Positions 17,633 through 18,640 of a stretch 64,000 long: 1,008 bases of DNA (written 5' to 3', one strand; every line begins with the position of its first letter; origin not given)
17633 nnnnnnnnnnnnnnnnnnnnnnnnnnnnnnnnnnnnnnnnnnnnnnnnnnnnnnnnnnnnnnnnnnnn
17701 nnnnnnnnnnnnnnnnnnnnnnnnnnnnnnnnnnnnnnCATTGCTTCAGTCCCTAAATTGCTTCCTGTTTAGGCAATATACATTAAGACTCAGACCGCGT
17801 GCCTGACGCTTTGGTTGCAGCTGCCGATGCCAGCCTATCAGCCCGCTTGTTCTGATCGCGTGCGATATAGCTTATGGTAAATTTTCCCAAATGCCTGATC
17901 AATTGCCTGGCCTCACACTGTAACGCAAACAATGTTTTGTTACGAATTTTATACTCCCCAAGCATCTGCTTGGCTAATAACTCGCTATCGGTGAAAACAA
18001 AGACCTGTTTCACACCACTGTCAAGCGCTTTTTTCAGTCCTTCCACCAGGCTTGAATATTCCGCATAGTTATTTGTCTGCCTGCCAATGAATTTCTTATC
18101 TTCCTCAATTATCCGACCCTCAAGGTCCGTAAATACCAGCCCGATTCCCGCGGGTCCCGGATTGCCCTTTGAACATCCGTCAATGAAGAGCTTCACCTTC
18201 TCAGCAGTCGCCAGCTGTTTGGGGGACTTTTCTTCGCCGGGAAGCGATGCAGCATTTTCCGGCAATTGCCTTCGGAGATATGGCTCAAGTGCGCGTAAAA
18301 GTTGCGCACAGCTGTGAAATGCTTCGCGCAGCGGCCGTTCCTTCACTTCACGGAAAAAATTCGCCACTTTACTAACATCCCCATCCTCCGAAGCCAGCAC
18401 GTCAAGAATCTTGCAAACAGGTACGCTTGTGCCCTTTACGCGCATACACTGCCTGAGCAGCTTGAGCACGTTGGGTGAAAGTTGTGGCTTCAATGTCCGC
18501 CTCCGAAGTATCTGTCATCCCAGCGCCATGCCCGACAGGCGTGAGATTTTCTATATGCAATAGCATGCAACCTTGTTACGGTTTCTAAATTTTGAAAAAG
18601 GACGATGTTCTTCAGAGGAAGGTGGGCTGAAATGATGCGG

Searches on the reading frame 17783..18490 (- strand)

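Call 71: search_protein_families(library=pfam, proteins=[window:17783-18490:-], max_evalue=0.001)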
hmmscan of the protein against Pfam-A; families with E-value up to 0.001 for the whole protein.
window:17783-18490:- (235 aa): 2 families
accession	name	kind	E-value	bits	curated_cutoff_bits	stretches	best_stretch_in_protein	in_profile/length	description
PF13456.12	RVT_3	-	8.6e-21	74.6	21.6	1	103-224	2-123/123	Reverse transcriptase-like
PF00075.30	RNase_H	-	9.7e-12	45.7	25.8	1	97-225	2-140/141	RNase H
